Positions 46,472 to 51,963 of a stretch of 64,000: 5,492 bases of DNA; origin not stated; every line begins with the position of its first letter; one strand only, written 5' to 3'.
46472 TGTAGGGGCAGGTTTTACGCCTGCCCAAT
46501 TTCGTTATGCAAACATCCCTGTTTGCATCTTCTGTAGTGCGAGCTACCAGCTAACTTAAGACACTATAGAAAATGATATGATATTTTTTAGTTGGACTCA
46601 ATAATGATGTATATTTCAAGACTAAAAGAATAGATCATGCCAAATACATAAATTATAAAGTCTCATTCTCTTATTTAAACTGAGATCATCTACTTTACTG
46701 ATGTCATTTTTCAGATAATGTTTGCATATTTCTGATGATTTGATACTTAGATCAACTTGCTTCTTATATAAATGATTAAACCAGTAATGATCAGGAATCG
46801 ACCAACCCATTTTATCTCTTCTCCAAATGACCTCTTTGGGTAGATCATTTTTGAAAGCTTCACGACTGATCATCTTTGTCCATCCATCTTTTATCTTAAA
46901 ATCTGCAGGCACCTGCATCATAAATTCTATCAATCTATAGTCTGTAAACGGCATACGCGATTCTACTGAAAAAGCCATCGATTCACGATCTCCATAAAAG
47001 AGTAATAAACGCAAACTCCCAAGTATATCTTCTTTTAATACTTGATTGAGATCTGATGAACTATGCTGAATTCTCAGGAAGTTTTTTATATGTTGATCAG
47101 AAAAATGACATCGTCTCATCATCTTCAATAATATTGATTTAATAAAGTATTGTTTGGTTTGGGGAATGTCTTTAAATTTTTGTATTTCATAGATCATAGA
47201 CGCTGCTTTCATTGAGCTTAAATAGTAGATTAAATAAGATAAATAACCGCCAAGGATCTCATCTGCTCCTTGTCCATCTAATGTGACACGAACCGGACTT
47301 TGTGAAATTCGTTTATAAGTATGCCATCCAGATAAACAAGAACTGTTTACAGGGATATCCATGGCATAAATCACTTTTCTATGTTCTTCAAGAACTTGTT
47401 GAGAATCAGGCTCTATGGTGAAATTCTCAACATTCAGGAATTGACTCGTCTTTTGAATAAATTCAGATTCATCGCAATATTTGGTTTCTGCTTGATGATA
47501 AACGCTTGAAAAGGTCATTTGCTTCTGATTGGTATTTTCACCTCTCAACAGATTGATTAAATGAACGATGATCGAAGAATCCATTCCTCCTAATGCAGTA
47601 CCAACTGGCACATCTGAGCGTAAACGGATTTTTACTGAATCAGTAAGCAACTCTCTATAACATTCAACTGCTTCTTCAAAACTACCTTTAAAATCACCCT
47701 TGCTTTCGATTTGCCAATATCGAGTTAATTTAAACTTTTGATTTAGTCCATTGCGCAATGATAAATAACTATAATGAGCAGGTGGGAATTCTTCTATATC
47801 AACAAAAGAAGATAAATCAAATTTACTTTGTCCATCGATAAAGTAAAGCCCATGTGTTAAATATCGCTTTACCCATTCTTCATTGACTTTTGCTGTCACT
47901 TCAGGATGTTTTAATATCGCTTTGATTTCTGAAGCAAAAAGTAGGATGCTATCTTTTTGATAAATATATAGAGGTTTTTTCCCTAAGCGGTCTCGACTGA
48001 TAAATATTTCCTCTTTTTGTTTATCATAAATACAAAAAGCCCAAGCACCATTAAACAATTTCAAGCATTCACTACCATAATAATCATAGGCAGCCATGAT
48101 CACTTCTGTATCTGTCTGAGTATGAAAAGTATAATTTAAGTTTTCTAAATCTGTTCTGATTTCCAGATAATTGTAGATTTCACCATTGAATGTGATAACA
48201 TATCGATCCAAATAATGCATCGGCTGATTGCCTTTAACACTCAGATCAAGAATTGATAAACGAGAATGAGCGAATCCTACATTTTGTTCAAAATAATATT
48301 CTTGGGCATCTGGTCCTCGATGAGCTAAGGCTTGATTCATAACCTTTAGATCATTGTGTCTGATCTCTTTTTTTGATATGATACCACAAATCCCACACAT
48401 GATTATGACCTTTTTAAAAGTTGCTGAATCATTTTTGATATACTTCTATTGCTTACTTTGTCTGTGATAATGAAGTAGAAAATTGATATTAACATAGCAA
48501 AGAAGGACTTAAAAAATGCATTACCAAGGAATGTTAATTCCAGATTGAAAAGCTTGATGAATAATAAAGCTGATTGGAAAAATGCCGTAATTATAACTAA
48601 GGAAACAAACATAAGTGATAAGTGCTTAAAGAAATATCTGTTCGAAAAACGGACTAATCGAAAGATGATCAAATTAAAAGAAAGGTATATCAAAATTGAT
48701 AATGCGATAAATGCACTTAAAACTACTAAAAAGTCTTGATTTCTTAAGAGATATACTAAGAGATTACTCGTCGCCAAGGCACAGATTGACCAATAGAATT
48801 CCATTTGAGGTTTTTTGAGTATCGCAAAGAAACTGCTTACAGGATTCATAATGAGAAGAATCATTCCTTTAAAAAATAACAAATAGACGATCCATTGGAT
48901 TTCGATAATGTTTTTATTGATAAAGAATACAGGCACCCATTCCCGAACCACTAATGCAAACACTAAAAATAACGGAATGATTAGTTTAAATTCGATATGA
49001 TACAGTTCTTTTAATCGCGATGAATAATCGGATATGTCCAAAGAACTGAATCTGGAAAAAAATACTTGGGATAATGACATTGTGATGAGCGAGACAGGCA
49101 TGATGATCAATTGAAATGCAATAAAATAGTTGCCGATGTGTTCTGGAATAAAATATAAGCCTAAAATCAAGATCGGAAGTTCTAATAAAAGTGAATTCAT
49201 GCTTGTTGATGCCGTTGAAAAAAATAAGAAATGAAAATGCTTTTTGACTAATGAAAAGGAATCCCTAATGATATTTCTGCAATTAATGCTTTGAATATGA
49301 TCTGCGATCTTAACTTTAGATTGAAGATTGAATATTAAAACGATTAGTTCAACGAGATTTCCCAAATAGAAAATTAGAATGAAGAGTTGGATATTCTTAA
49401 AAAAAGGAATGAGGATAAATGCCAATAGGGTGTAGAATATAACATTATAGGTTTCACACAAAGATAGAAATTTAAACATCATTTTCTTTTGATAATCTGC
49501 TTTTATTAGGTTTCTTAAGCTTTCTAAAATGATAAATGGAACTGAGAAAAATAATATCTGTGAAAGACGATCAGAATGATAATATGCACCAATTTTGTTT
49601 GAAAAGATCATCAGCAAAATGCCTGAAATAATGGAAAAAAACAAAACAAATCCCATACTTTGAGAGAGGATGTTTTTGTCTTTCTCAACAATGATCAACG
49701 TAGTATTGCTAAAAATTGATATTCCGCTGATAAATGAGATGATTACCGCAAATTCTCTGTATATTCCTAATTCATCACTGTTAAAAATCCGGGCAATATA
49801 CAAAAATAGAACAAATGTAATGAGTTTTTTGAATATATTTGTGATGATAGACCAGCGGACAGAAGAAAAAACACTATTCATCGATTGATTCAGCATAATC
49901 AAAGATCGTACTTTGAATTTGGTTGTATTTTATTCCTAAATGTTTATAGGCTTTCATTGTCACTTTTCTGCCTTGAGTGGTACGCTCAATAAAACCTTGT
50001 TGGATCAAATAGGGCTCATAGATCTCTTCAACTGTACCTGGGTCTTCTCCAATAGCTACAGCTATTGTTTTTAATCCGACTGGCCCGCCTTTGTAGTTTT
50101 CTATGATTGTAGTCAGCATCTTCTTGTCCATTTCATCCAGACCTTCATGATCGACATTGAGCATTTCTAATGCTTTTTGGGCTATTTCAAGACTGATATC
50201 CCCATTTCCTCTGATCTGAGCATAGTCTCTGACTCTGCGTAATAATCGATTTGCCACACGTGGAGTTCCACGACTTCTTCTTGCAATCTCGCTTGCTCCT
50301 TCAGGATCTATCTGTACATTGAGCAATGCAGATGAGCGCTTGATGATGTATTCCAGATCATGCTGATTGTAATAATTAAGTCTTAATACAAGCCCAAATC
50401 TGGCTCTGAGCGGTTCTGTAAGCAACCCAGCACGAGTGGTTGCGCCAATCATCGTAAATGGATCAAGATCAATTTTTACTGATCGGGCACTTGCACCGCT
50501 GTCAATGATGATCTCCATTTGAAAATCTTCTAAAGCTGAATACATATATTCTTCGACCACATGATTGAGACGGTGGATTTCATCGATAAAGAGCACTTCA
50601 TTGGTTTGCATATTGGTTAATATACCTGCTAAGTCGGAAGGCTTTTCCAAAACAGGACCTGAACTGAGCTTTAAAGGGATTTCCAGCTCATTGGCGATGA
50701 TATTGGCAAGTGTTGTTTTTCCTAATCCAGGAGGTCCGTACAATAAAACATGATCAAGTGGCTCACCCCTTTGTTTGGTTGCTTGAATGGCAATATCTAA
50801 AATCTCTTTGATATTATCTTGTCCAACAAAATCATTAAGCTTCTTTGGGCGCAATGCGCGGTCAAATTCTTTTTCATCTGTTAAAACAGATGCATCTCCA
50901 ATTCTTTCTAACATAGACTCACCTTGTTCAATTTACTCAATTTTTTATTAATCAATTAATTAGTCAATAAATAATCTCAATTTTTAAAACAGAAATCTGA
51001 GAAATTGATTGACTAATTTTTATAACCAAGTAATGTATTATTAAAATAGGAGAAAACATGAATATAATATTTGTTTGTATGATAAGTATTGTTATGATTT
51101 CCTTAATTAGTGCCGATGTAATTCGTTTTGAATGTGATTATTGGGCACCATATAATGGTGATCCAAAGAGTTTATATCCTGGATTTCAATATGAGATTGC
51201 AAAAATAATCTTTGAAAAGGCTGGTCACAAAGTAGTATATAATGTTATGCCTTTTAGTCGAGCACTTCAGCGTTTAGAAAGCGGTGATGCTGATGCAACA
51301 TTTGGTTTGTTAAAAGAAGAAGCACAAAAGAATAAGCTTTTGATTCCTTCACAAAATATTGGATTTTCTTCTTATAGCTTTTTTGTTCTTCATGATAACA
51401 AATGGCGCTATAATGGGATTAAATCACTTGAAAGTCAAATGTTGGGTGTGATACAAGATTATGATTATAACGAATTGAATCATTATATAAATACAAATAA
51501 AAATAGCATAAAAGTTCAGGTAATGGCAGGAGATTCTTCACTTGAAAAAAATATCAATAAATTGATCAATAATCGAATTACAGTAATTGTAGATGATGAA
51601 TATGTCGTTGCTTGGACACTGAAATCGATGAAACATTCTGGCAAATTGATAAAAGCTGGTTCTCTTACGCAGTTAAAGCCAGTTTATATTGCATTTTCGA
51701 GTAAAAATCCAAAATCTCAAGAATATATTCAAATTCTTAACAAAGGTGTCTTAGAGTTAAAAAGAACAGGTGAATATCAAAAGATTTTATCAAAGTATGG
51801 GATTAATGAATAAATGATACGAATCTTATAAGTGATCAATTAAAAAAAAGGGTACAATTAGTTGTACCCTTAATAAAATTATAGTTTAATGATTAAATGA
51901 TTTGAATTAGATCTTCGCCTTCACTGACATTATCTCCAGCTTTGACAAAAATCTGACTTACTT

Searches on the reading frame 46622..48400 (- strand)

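Call 10: search_protein_families(library=pfam, proteins=[window:46622-48400:-], max_evalue=0.00001)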
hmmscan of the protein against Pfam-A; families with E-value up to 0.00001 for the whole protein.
window:46622-48400:- (592 aa): 3 families
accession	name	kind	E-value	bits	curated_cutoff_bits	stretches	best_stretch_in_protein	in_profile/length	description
PF00733.27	Asn_synthase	-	2.2e-57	195.8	21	1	248-552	2-307/354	Asparagine synthase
PF13537.11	GATase_7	-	3.7e-42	143.7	25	1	45-163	1-122/123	Glutamine amidotransferase domain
PF13522.11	GATase_6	-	3.3e-41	140.8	27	1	30-158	1-130/130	Glutamine amidotransferase domain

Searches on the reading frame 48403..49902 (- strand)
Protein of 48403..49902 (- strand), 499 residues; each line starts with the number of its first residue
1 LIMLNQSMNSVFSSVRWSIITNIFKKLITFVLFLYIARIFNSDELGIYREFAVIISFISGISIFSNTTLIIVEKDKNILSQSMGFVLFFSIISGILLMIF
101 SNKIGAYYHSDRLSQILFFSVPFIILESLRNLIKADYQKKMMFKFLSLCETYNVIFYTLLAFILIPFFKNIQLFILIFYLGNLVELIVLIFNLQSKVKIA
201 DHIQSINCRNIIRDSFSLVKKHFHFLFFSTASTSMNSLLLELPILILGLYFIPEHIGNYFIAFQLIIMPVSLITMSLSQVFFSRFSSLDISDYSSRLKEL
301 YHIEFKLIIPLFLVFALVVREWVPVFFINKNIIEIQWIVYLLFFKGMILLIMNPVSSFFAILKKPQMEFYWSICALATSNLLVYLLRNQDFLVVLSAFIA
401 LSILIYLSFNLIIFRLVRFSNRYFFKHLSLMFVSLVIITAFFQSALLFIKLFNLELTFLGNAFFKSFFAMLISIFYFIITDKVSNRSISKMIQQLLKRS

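Call 10: search_protein_families(library=pfam, proteins=[window:48403-49902:-], max_evalue=0.00001)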
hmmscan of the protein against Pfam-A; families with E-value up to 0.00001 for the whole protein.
window:48403-49902:- (499 aa): 2 families
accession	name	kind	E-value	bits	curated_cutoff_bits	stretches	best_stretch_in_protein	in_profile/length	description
PF13440.11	Polysacc_synt_3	-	5e-16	59.2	23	1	36-327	2-284/293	Polysaccharide biosynthesis protein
PF01943.22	Polysacc_synt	-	6e-06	26.3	28.2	1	15-287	5-272/274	Polysaccharide biosynthesis protein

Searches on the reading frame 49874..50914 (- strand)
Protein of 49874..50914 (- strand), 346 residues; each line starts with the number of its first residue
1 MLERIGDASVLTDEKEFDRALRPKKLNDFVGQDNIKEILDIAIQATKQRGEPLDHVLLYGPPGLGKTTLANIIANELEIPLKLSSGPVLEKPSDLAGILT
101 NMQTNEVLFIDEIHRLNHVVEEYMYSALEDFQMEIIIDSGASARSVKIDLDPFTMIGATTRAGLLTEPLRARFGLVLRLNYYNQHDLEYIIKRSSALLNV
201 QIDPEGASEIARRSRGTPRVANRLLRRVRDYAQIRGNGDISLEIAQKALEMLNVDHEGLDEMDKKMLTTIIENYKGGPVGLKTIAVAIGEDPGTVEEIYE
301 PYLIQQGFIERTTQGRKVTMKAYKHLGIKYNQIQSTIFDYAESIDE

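Call 10: search_protein_families(library=pfam, proteins=[window:49874-50914:-], max_evalue=0.00001)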
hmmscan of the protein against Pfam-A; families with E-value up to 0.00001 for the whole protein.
window:49874-50914:- (346 aa): 7 families
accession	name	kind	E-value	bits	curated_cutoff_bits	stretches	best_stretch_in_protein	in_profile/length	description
PF05496.18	RuvB_N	-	4.5e-75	251.2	27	1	21-179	1-159/159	Holliday junction DNA helicase RuvB P-loop domain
PF17864.7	AAA_lid_4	-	1.2e-33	115.2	27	1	182-255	1-74/74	RuvB AAA lid domain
PF05491.19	RuvB_C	-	5.2e-27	94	24.7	1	257-326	2-71/72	RuvB C-terminal winged helix domain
PF00004.35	AAA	-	3.6e-20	73.2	21.2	1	56-179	1-129/131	ATPase family associated with various cellular activities (AAA)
PF07728.20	AAA_5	-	2.1e-07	31.4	22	0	55-173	1-139/139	AAA domain (dynein-related subfamily)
PF01078.27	Mg_chelatase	-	4.9e-06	26.5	20.3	0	26-74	2-43/207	Magnesium chelatase, subunit ChlI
PF13191.12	AAA_16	-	8.7e-06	26.8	32.6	0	29-78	2-49/167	AAA ATPase domain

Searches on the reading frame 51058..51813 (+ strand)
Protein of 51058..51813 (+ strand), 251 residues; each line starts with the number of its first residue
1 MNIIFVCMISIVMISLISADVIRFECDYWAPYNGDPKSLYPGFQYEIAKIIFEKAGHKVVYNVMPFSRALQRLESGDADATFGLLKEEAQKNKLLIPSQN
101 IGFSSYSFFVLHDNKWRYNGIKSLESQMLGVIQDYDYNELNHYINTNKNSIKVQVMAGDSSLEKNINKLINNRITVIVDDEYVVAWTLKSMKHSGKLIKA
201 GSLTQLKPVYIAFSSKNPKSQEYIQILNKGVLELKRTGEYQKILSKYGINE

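Call 10: search_protein_families(library=pfam, proteins=[window:51058-51813:+], max_evalue=0.00001)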
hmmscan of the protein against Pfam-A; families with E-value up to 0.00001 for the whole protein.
window:51058-51813:+ (251 aa): 1 family
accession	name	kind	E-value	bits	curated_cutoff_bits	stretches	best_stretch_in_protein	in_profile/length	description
PF00497.25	SBP_bac_3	-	2.3e-14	53.7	26.4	1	30-248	10-130/132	Bacterial extracellular solute-binding proteins, family 3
